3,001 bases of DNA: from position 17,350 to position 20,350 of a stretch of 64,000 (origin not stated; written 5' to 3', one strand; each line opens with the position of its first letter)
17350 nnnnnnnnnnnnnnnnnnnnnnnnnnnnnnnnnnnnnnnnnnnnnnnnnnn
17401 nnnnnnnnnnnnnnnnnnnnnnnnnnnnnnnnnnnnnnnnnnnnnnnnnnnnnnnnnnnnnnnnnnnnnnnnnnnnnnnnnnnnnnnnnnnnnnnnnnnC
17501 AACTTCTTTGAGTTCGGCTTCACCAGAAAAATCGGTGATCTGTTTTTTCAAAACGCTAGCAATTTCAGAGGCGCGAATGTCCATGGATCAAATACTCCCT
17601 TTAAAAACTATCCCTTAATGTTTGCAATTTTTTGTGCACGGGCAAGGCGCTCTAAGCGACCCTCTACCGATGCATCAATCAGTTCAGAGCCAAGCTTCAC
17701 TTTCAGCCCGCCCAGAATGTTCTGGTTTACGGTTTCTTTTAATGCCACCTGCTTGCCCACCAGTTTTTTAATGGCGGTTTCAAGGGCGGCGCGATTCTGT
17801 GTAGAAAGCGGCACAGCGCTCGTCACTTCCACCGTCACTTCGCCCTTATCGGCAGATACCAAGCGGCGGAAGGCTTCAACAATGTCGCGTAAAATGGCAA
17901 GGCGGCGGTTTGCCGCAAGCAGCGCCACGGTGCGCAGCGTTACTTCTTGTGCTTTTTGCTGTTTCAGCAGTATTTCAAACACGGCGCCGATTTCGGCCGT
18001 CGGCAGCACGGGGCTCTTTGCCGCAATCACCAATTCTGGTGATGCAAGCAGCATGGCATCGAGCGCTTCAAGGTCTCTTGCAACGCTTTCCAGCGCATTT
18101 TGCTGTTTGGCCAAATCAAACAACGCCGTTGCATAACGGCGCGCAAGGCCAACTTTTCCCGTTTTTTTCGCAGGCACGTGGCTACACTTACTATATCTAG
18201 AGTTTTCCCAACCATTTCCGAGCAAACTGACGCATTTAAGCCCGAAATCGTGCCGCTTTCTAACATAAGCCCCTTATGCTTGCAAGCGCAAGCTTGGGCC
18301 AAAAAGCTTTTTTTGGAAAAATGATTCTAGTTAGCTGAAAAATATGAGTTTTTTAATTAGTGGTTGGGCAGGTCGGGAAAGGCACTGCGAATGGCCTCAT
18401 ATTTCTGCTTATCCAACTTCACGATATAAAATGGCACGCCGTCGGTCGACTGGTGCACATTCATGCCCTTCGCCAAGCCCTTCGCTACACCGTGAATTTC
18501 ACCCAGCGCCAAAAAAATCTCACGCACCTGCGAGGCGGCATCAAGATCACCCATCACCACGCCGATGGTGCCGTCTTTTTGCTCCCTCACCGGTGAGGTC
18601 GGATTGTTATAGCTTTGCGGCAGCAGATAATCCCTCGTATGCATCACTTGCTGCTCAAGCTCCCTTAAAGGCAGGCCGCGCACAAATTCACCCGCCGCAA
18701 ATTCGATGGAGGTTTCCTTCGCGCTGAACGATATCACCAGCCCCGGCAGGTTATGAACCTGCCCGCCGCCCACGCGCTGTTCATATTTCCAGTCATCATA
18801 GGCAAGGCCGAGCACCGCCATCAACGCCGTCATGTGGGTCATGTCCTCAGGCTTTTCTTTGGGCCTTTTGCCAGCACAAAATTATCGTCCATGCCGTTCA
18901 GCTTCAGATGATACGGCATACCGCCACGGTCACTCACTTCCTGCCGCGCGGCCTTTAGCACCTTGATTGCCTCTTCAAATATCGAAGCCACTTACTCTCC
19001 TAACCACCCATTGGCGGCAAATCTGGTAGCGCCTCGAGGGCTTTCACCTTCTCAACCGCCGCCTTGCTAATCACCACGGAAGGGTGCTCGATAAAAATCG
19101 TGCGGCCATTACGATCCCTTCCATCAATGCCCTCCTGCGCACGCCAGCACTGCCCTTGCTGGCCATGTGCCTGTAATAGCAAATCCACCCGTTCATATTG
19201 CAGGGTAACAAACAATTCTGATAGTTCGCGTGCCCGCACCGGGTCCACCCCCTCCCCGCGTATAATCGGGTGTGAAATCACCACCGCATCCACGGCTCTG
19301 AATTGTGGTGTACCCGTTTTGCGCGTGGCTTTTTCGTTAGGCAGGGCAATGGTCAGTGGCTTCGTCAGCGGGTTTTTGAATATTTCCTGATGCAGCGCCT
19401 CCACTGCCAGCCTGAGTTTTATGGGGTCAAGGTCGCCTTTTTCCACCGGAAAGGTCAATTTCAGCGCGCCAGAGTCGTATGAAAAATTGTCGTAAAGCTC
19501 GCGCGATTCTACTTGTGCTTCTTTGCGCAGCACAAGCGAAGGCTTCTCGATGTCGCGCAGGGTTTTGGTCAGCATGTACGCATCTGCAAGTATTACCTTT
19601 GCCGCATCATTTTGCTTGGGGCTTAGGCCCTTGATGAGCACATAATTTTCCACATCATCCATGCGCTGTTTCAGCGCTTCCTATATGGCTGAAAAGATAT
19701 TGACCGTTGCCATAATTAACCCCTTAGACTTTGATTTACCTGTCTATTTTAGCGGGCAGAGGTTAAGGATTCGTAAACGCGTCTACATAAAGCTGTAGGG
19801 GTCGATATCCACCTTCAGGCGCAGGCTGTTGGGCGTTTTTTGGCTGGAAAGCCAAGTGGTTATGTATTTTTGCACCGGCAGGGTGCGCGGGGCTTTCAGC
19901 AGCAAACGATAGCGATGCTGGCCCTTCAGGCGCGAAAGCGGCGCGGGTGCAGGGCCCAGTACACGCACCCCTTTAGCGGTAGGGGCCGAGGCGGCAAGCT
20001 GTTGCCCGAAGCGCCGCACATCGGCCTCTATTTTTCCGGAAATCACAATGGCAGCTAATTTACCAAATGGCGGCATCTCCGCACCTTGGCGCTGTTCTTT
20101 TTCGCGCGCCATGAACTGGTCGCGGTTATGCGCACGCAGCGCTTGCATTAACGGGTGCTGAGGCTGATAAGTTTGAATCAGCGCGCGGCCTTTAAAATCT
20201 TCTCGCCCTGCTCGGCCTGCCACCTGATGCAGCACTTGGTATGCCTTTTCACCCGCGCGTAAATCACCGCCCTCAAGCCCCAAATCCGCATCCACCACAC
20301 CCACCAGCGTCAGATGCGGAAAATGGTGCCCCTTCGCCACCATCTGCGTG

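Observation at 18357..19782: Uncharacterised three-gene, translationally coupled cassette between priA and atpH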

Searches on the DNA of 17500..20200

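Call 52: search_rna_families(source=window, start=17500, end=20200, threshold=evalue, max_evalue=1)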
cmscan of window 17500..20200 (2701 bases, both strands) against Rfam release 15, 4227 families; matches with E-value up to 1: 1.
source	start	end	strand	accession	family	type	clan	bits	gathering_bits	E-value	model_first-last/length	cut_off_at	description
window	19919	19989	-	RF04220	HCV_SL588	Cis-reg;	-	20.9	79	0.77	1-81/81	no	SL588 non-coding RNA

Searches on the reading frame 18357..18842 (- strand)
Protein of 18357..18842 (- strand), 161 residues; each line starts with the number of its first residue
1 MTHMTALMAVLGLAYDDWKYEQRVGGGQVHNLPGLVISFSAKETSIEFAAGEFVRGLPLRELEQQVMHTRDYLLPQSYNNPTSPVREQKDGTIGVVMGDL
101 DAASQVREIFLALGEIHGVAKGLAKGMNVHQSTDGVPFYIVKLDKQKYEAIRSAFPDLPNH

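Call 3: search_protein_families(library=pfam, proteins=[window:18357-18842:-], max_evalue=1)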
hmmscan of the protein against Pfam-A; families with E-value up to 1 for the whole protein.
window:18357-18842:- (161 aa): 0 families

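Call 4: search_protein_families(library=ncbifam, proteins=[window:18357-18842:-], max_evalue=1)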
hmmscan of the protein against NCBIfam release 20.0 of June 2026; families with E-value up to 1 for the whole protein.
window:18357-18842:- (161 aa): 1 family
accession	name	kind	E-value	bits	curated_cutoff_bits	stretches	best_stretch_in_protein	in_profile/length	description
NF008399.0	PRK11198.1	equivalog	0.047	14.1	134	1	83-142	43-101/149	peptidoglycan-binding protein LysM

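Call 5: search_protein_families(library=padloc, proteins=[window:18357-18842:-], max_evalue=1)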
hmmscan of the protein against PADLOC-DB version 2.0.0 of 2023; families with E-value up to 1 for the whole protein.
window:18357-18842:- (161 aa): 0 families

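Call 6: search_protein_families(library=phrogs, proteins=[window:18357-18842:-], max_evalue=1)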
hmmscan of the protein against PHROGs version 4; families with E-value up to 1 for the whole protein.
window:18357-18842:- (161 aa): 1 family
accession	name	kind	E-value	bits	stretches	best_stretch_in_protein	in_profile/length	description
phrog_3833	-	unknown function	0.33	11.3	1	89-153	33-97/255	-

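Call 14: find_homologous_proteins(query=window:18357-18842:-, max_evalue=0.01)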
Query window:18357-18842:- (161 aa): 4 proteins with E <= 0.01 among 36 candidates.
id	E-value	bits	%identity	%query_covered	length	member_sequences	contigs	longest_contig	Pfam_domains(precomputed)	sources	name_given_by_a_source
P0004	5.2e-102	356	100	100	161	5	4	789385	-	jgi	jgi:hypothetical protein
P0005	5.1e-90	317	87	100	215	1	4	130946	-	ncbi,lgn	-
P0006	5.3e-89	314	86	100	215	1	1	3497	-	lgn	-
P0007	8.9e-73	261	74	100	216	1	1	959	-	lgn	-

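Call 15: find_encoding_contigs(protein=P0005, flank=8000, max_places=6)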
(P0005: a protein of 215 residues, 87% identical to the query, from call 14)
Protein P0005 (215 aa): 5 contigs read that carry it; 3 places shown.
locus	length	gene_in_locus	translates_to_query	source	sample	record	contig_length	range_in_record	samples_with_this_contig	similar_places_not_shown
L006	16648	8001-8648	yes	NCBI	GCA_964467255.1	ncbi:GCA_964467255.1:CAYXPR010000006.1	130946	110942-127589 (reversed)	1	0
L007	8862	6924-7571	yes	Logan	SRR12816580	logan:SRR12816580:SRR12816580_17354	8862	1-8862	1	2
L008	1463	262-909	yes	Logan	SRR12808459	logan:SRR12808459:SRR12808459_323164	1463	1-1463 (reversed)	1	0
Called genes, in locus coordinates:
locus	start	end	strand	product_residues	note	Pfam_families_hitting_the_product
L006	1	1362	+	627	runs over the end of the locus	PF06213:CobT, PF11775:CobT_C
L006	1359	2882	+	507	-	-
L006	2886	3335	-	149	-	-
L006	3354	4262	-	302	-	PF02899:Phage_int_SAM_1, PF00589:Phage_integrase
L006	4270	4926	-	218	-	PF00923:TAL_FSA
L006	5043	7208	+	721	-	PF17764:PriA_3primeBD, PF00270:DEAD, PF04851:ResIII, PF18319:Zn_ribbon_PriA, PF18074:PriA_C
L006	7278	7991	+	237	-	-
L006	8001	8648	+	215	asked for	-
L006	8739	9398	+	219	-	PF00213:OSCP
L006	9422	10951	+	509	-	PF02874:ATP-synt_ab_N, PF00006:ATP-synt_ab, PF00306:ATP-synt_ab_C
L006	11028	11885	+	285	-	PF00231:ATP-synt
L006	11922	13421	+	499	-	PF02874:ATP-synt_ab_N, PF00006:ATP-synt_ab, PF22919:ATP-synt_VA_C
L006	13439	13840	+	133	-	PF02823:ATP-synt_DE_N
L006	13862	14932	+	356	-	PF00535:Glycos_transf_2, PF10111:Glyco_tranf_2_2, PF13641:Glyco_tranf_2_3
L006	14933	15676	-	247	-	PF13489:Methyltransf_23, PF01209:Ubie_methyltran, PF02353:CMAS, PF06325:PrmA, PF08241:Methyltransf_11, PF08242:Methyltransf_12, PF13649:Methyltransf_25, PF13847:Methyltransf_31, +2 more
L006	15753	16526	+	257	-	-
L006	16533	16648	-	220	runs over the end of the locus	-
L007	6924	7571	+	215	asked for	-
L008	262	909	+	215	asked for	-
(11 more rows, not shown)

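Call 16: find_encoding_contigs(protein=P0007, flank=8000, max_places=4)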
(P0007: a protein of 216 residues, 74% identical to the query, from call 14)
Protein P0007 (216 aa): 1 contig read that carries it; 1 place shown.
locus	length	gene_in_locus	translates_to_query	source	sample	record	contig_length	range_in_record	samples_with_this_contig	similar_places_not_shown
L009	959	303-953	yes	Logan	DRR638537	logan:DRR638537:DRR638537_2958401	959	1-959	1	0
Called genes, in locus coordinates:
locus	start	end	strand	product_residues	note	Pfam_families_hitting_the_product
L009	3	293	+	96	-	?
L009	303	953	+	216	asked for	-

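Call 28: search_solved_structures(query=A2, max_evalue=10)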
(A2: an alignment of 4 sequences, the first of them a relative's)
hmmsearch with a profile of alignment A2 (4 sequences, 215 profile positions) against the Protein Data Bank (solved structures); distinct sequences matched with E-value up to 10: 0.

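Call 33: find_homologous_proteins(query=A2, max_evalue=1)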
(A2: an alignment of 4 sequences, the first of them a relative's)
Query A2 (4 sequences) (215 aa, profile of the alignment): 4 proteins with E <= 1 among 8000 candidates.
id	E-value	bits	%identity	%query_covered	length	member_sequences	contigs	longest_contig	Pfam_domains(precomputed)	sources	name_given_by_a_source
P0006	1.2e-139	481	89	100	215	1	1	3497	-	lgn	-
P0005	1.9e-139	480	100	100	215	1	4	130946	-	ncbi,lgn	-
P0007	1.4e-133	461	81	100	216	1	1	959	-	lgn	-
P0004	3.0e-96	339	87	77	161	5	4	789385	-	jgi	jgi:hypothetical protein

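Call 34: find_related_loci(query=A2, collection=metagenome_contigs, flank=4000)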
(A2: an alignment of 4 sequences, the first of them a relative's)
Query A2 (215 aa) in metagenome_contigs; peptide patterns used: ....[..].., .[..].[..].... (x = any residue, [..] = any of these).
256 stretches matched a pattern, but none encodes a relative of the query by tblastn (E <= 1e-3).

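Call 43: predict_structure(alignment_id=A2)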
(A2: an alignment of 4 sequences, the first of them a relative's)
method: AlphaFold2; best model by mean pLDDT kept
length: 215 residues; sequences in the alignment: 4
mean_pLDDT: 51.3   pTM: 0.46
mean pLDDT of the five models: 51.3, 50.1, 49.3, 47.6, 47.4
residues with pLDDT >= 90: 4; 70-90: 57; 50-70: 30; < 50: 124
segments of 3 or more residues with pLDDT < 50: 1-9, 11-13, 15-119, 209-215
pLDDT, mean of each block of 10 residues (from residue 1): 40 45 37 32 33 39 34 26 28 27 30 39 61 77 82 72 70 85 79 88 63 35
secondary structure, 60 per line:
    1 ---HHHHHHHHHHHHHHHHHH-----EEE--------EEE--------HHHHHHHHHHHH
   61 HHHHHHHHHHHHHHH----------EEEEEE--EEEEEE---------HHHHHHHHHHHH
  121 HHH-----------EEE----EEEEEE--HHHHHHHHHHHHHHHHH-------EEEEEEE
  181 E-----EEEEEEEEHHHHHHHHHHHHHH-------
elements in order: H4-21 E27-29 E38-40 H49-75 E86-91 E94-99 H109-123 E135-137 E142-147 H150-166 E174-181 E187-194 H195-208

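Call 50: fold_search(model_id=the predicted structure, library=pdb)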
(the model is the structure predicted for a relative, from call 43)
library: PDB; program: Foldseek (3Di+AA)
matches with E <= 10: 1094; with E <= 0.001: 0
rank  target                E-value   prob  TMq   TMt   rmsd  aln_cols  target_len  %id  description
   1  5uyy_A                5.1e-02  0.16  0.18  0.12  19.1       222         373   13  Crystal structure of prephenate dehydrogenase tyrA from Bacillus anthracis in complex with L-tyrosine (released 2017-03-08)
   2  2b4v                  1.1e-01  0.14  0.19  0.11  15.5       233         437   11  Structural Basis for UTP Specificity of RNA Editing TUTases From Trypanosoma Brucei (released 2005-11-22)
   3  8brm_LY               1.3e-01  0.35  0.22  0.34  19.1       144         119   12  Giardia ribosome in POST-T state, no E-site tRNA (A6) (released 2023-03-15)
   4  4g0w_A                1.5e-01  0.18  0.18  0.08  14.4       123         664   16  Human topoisomerase iibeta in complex with DNA and ametantrone (released 2013-07-17)
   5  5gwj_B                1.6e-01  0.15  0.17  0.07  13.3       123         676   16  Structure of a Human topoisomerase IIbeta fragment in complex with DNA and E7873S (released 2017-08-23)
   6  5ekz                  1.8e-01  0.14  0.18  0.17  19.3       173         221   11  Crystal structure of mouse Taco1 (released 2016-06-29)
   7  4g0w_B                1.8e-01  0.09  0.16  0.07  16.9       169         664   15  Human topoisomerase iibeta in complex with DNA and ametantrone (released 2013-07-17)
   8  7ols                  2.0e-01  0.38  0.13  0.11   7.5        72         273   17  MerTK kinase domain with type 1.5 inhibitor containing a di-methyl pyrazole group (released 2021-09-15)
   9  7pwg_X                2.0e-01  0.33  0.19  0.29   9.5        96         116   11  Cryo-EM structure of large subunit of Giardia lamblia ribosome at 2.7 A resolution (released 2022-04-20)
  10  1y0h_A                2.0e-01  0.28  0.15  0.26   6.5        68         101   15  Structure of Rv0793 from Mycobacterium tuberculosis (released 2004-12-28)
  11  8kdl_A                2.0e-01  0.23  0.20  0.12  14.9       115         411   16  Crystal structure of LmbF in complex with PLP (released 2024-08-14)
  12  4fm9_A                2.0e-01  0.20  0.19  0.07  13.3       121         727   20  Human topoisomerase II alpha bound to DNA (released 2012-08-08)
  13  4pkd_B                2.0e-01  0.15  0.18  0.17  28.6       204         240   12  U1-70k in complex with U1 snRNA stem-loops 1 and U1-A RRM in complex with stem-loop 2 (released 2014-12-31)
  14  6zu5_LX0              2.2e-01  0.54  0.19  0.34   5.4        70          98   16  Structure of the Paranosema locustae ribosome in complex with Lso2 (released 2020-11-04)
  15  1bjt                  2.2e-01  0.15  0.19  0.08  14.9       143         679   14  TOPOISOMERASE II RESIDUES 409-1201 (released 1999-05-04)
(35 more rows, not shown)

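Call 70: search_dna_similar(query=P0005, collection=plasmids, mode=protein, max_evalue=0.01)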
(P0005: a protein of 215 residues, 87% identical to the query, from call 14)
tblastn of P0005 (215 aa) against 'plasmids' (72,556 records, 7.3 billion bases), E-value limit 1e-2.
No match.

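Call 72: search_dna_similar(query=P0005, collection=phages, mode=protein, max_evalue=0.01)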
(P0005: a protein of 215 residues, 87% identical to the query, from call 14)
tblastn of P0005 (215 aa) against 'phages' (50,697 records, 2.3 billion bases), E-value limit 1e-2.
No match.

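Call 82: find_related_loci(query=A2, collection=viral_contigs, flank=3000)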
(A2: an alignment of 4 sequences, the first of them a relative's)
Query A2 (215 aa) in viral_contigs; peptide patterns used: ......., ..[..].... (x = any residue, [..] = any of these).
38 stretches matched a pattern, but none encodes a relative of the query by tblastn (E <= 1e-3).

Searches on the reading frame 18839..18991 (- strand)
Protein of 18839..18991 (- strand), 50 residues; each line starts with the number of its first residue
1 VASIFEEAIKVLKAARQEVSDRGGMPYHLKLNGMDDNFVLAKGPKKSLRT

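Call 3: search_protein_families(library=pfam, proteins=[window:18839-18991:-], max_evalue=1)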
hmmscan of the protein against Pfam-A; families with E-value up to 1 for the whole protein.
window:18839-18991:- (50 aa): 0 families

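Call 4: search_protein_families(library=ncbifam, proteins=[window:18839-18991:-], max_evalue=1)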
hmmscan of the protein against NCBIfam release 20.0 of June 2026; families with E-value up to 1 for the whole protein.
window:18839-18991:- (50 aa): 0 families

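Call 5: search_protein_families(library=padloc, proteins=[window:18839-18991:-], max_evalue=1)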
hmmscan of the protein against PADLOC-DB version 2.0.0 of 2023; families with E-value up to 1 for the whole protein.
window:18839-18991:- (50 aa): 0 families

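Call 6: search_protein_families(library=phrogs, proteins=[window:18839-18991:-], max_evalue=1)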
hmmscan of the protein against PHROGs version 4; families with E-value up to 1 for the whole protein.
window:18839-18991:- (50 aa): 1 family
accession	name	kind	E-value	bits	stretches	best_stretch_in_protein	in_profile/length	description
phrog_14572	-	tail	0.34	10.9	1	6-37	370-401/484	tail fiber protein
